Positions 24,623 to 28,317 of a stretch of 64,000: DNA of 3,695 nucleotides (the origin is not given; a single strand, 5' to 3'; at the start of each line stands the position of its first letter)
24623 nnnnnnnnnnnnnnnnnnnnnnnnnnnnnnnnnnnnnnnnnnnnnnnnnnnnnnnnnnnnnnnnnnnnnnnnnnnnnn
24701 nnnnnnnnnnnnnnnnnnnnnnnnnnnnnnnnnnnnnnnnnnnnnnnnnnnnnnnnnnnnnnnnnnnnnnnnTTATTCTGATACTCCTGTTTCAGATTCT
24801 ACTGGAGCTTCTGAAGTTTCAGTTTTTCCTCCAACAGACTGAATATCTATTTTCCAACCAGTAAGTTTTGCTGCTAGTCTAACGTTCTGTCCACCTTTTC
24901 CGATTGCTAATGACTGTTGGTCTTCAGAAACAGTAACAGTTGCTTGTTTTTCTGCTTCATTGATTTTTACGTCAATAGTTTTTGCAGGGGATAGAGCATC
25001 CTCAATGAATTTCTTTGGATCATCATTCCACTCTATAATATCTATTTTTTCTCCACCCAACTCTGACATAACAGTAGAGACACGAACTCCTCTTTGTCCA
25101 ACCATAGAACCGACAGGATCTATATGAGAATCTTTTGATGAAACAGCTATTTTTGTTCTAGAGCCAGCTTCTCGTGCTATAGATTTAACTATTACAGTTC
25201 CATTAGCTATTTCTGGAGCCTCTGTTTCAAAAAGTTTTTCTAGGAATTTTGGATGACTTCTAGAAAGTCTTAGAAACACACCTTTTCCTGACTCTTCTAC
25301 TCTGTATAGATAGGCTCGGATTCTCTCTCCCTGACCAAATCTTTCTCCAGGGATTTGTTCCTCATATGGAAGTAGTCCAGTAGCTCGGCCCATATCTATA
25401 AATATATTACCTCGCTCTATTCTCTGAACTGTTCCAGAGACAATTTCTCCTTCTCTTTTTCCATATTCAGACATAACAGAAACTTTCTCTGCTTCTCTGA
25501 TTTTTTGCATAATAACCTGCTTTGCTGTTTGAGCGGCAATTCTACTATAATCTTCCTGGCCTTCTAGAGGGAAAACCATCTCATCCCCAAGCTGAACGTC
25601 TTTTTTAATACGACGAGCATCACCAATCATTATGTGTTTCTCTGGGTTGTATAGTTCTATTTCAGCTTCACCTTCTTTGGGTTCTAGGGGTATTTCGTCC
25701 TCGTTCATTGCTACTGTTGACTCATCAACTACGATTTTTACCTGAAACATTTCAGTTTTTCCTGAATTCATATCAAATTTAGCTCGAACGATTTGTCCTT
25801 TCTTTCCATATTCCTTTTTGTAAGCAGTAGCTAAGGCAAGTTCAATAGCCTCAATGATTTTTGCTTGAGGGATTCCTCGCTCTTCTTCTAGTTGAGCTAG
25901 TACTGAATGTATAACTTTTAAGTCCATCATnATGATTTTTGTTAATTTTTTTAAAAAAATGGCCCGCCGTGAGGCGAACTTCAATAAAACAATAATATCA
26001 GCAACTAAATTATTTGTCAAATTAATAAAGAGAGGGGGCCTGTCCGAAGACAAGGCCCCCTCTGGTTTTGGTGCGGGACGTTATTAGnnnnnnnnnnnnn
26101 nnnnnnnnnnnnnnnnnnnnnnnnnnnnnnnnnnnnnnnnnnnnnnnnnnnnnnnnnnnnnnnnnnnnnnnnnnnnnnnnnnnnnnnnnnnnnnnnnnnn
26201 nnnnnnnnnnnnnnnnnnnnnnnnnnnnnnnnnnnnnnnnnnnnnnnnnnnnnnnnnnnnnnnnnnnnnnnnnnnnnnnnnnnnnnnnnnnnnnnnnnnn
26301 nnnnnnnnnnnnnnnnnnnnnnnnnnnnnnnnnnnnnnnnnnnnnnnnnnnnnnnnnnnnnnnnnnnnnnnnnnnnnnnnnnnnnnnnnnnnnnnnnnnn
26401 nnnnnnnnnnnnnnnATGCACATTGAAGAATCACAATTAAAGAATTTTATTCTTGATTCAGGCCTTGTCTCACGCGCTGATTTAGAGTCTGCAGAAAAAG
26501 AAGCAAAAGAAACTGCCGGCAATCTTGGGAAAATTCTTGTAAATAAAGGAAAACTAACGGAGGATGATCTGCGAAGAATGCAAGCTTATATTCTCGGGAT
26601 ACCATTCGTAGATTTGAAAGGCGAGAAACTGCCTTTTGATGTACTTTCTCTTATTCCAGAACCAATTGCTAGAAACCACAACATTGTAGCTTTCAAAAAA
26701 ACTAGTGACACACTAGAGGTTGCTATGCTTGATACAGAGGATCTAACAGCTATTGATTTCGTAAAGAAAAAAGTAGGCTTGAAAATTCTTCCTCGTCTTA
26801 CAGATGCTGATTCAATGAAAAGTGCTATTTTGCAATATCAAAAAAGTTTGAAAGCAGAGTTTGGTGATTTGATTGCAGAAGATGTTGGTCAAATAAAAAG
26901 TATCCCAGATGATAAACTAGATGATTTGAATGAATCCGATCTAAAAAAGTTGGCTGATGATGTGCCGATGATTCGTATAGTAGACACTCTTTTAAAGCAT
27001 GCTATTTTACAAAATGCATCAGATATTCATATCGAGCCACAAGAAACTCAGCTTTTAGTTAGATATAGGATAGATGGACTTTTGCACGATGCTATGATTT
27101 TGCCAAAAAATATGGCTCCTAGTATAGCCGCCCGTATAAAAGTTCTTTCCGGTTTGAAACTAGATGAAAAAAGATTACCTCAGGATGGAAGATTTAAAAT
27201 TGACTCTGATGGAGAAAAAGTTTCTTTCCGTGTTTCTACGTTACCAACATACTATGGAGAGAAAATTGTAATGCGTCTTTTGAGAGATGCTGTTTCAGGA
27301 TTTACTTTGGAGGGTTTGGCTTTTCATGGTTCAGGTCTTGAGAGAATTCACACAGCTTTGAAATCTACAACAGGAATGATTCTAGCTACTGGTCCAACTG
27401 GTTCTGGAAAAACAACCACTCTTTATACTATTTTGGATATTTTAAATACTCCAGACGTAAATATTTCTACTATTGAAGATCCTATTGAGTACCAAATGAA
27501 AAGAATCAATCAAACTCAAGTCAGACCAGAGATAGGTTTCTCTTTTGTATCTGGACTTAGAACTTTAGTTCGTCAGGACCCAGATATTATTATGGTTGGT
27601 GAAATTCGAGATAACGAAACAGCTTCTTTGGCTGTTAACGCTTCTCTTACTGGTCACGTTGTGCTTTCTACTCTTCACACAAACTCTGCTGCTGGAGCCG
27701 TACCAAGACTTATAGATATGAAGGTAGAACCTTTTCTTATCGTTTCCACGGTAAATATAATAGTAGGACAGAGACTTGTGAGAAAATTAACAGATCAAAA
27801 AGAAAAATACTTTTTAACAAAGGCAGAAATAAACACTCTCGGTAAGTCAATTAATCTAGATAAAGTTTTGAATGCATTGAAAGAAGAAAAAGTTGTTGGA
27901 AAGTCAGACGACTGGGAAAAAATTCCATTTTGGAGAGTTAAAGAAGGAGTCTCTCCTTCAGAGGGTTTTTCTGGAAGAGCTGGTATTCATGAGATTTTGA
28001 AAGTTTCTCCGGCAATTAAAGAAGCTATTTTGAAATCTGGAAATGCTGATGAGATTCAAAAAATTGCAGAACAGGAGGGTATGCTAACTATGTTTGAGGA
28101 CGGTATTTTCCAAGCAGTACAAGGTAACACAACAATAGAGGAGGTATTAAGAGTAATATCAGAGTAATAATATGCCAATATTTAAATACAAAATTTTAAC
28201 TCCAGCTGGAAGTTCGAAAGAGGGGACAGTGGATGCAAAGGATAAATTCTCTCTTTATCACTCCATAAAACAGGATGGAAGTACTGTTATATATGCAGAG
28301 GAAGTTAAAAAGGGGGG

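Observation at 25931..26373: Structured GC-rich leader plus terminator hairpin immediately upstream of nusA (possible NusA autoregulatory attenuator); also the pilB upstream region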

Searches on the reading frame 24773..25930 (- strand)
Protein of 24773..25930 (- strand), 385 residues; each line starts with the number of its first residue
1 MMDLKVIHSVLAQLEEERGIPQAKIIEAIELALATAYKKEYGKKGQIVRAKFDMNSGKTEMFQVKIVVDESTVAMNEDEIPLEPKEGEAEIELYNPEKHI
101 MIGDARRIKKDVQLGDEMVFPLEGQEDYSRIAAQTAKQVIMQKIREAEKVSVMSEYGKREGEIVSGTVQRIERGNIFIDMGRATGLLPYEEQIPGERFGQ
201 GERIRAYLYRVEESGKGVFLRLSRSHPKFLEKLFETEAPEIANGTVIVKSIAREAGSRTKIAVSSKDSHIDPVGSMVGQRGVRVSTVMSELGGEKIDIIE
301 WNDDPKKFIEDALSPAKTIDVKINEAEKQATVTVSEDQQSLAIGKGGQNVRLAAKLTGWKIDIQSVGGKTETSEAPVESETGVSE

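Call 12: find_related_loci(query=window:24773-25930:-, collection=genome_contigs, flank=4000)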
Query window:24773-25930:- (385 aa) in genome_contigs; peptide patterns used: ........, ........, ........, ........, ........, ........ (x = any residue, [..] = any of these).
600 stretches matched a pattern (row limit reached: there are more); 526 encode a relative of the query (tblastn E <= 1e-3); the best 80 are kept; 80 distinct loci.
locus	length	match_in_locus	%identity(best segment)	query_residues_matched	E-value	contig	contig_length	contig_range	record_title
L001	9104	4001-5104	89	1-365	0e+0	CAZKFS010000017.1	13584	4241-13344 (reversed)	MAG TPA_asm: uncultured Candidatus Saccharibacteria bacterium isolate binchicken_co264_1 genome assembly, contig: NODE_1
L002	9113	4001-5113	86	1-371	0e+0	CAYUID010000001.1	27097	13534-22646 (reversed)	MAG TPA_asm: uncultured Candidatus Saccharibacteria bacterium isolate SRP273308_co1_430 genome assembly, contig: NODE_17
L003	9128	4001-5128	87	1-380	0e+0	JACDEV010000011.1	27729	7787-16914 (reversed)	MAG: Patescibacteria group bacterium isolate MGR_bin369 SD2903_NODE_190_length_27729_cov_1.455547, whole genome shotgun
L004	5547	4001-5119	85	1-366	0e+0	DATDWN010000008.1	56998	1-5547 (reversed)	MAG TPA_asm: Candidatus Paceibacterota bacterium isolate SMAG_U8111 k141_1643743, whole genome shotgun sequence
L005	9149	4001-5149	83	1-380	0e+0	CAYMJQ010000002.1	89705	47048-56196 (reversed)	MAG TPA_asm: uncultured Candidatus Saccharibacteria bacterium isolate SRP329715_co2_189 genome assembly, contig: NODE_52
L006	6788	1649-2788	82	1-380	0e+0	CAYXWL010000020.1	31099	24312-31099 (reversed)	MAG TPA_asm: uncultured Candidatus Saccharibacteria bacterium isolate SRP135725_co2_296 genome assembly, contig: k141_17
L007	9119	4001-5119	84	1-365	0e+0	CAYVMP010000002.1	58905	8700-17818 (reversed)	MAG TPA_asm: uncultured Candidatus Saccharibacteria bacterium isolate SRP278252_co1_28 genome assembly, contig: NODE_655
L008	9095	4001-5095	84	1-370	0e+0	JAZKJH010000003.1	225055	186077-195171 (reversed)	MAG: Patescibacteria group bacterium isolate ADI_DC_SW_02_SPN_11032020-bin097_1 DCSW02SPN_B097_1_000000000003, whole gen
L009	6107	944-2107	79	1-385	0e+0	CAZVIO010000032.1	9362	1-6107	MAG TPA_asm: uncultured Candidatus Saccharibacteria bacterium isolate SRP285395_co1_490 genome assembly, contig: NODE_12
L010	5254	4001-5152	78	1-385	0e+0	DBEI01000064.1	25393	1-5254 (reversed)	MAG TPA_asm: Patescibacteria group bacterium UBA910 UBA910_contig_2059, whole genome shotgun sequence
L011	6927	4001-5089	81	1-367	0e+0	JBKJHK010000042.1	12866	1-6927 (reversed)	MAG: Parcubacteria group bacterium isolate ant_bin.105 S1Ck117_1424885_flag_0_multi_10.0000_len_12866, whole genome shot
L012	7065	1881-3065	73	1-382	0e+0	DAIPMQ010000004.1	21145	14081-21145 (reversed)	MAG TPA_asm: Parcubacteria group bacterium isolate CTOTU41360 NODE_1636_length_21145_cov_3.484021, whole genome shotgun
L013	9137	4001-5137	73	1-374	0e+0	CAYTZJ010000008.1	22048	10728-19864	MAG TPA_asm: uncultured Candidatus Saccharibacteria bacterium isolate SRP278252_co2_242 genome assembly, contig: NODE_47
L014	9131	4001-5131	75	1-380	0e+0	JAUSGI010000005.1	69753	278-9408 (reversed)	MAG: bacterium isolate E14_metabat.bin.111 E14_k141_786271, whole genome shotgun sequence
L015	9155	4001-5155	74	1-378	0e+0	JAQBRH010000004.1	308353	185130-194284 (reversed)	MAG: Parcubacteria group bacterium isolate RYN_394 scaffold_2978447, whole genome shotgun sequence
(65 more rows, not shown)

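Call 18: find_encoding_contigs(protein=window:24773-25930:-, flank=3000, max_places=10)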
Protein window:24773-25930:- (385 aa): no gene with exactly this product is on record in the collection.

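Call 19: find_encoding_contigs(protein=window:24773-25927:-, flank=3000, max_places=10)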
Protein window:24773-25927:- (384 aa): 1 contig read that carries it; 1 place shown.
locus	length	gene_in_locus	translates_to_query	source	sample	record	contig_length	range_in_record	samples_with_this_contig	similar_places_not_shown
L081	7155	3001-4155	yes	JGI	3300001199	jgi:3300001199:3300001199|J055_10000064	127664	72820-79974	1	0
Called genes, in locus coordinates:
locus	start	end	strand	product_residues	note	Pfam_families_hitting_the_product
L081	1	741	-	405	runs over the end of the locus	PF00482:T2SSF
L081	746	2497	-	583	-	PF05157:MshEN, PF00437:T2SSE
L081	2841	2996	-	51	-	-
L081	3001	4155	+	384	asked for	PF08529:NusA_N, PF00575:S1, PF13184:KH_NusA_1st, PF26594:KH_NusA_2nd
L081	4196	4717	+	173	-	PF00719:Pyrophosphatase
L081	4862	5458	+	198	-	-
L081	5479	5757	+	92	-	-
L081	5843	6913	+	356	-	PF05697:Trigger_N, PF05698:Trigger_C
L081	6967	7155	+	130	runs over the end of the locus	PF03713:DUF305, PF13628:DUF4142 (weak)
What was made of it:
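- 24773..25930 (-): nusA coding sequence (385 aa from the first ATG; JGI calls the second ATG at 25927). Pfam NusA_N, S1, KH_NusA_1st and KH_NusA_2nd on the identical JGI gene (call 19).
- No other candidate gene is consistently linked: downstream genes here are pyrophosphatase, two unknowns and trigger factor (call 19).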

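Call 34: find_related_loci(query=window:24773-25930:-, collection=metagenome_contigs, flank=2500)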
Query window:24773-25930:- (385 aa) in metagenome_contigs; peptide patterns used: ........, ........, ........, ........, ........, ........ (x = any residue, [..] = any of these).
600 stretches matched a pattern (row limit reached: there are more); 481 encode a relative of the query (tblastn E <= 1e-3); the best 80 are kept; 80 distinct loci.
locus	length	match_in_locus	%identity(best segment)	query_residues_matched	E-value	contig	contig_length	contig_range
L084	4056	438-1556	87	1-373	0e+0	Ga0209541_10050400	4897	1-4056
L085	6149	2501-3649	85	1-376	0e+0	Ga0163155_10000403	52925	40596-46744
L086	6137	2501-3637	84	1-378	0e+0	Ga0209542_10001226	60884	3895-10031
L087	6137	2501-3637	84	1-378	0e+0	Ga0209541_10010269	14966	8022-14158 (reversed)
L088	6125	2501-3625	84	3-374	0e+0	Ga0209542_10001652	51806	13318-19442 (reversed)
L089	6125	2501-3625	84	3-374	0e+0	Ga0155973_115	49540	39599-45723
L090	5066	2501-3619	83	1-378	0e+0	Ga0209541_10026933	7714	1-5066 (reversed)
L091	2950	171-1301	82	1-378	0e+0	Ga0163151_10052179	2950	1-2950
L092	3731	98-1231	74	1-381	0e+0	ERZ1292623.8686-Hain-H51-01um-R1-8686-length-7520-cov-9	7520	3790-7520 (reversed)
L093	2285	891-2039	75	1-381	0e+0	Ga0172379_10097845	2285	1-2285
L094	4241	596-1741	75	1-378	0e+0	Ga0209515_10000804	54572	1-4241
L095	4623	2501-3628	73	1-379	0e+0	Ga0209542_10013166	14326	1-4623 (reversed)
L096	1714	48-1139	75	1-369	0e+0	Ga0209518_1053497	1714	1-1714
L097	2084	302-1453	74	1-378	0e+0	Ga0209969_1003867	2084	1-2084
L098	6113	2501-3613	74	1-368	0e+0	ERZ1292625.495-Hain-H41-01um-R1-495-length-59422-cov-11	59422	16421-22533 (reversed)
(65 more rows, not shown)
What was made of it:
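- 24773..25930 (-): Relatives 66-89% identical (calls 12, 34).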

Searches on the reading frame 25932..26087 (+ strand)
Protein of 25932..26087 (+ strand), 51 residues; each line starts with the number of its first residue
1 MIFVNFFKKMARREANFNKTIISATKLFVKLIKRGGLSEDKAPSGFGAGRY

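Call 51: find_encoding_contigs(protein=window:25932-26087:+, flank=1500, max_places=10)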
Protein window:25932-26087:+ (51 aa): 1 contig read that carries it; 1 place shown.
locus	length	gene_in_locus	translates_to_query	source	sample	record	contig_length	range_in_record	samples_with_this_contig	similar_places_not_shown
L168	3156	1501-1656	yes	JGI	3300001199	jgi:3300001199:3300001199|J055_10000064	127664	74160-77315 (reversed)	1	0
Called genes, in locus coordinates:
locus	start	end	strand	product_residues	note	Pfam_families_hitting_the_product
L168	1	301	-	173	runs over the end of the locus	PF00719:Pyrophosphatase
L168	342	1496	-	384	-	PF08529:NusA_N, PF00575:S1, PF13184:KH_NusA_1st, PF26594:KH_NusA_2nd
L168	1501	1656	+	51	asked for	-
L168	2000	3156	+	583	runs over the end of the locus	PF05157:MshEN, PF00437:T2SSE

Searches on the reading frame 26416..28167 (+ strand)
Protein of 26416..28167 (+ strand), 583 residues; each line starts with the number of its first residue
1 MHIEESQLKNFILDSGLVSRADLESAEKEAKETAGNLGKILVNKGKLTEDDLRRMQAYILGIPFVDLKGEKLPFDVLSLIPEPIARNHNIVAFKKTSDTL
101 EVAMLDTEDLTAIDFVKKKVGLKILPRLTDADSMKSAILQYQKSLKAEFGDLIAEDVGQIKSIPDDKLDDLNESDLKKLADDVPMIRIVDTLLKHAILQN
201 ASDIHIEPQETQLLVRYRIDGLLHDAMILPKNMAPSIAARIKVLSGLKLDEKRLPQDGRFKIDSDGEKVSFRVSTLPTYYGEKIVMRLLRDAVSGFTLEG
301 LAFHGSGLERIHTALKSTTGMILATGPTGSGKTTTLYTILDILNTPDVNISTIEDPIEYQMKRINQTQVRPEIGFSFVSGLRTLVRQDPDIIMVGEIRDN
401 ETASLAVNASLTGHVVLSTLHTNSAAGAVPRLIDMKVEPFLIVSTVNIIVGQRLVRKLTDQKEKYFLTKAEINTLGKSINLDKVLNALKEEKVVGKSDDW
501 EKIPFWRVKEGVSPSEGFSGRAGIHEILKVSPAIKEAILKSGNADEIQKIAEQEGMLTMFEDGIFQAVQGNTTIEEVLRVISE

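Call 20: find_encoding_contigs(protein=window:26416-28167:+, flank=3000, max_places=10)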
Protein window:26416-28167:+ (583 aa): 2 contigs read that carry it; 2 places shown.
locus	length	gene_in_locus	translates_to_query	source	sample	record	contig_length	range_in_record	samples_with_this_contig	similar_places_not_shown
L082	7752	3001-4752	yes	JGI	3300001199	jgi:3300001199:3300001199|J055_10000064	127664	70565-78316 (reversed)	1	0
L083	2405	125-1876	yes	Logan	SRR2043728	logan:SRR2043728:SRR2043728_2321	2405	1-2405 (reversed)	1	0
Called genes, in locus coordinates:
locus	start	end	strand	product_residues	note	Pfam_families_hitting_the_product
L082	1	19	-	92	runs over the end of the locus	-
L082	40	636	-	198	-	-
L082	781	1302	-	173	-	PF00719:Pyrophosphatase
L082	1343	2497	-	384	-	PF08529:NusA_N, PF00575:S1, PF13184:KH_NusA_1st, PF26594:KH_NusA_2nd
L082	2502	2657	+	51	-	-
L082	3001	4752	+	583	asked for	PF05157:MshEN, PF00437:T2SSE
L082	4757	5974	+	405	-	PF00482:T2SSF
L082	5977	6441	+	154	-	-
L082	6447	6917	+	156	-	-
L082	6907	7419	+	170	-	PF07963:N_methyl (weak)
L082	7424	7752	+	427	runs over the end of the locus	-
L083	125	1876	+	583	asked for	PF05157:MshEN, PF00437:T2SSE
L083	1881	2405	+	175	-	?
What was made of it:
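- On rimP-leader attenuator: Downstream genes are pyrophosphatase, two unknowns and trigger factor (calls 19, 20).
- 26416..28167 (+): pilB-like type IV pilus ATPase gene, divergent from nusA. Pfam MshEN plus T2SSE on the identical JGI gene (call 20).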
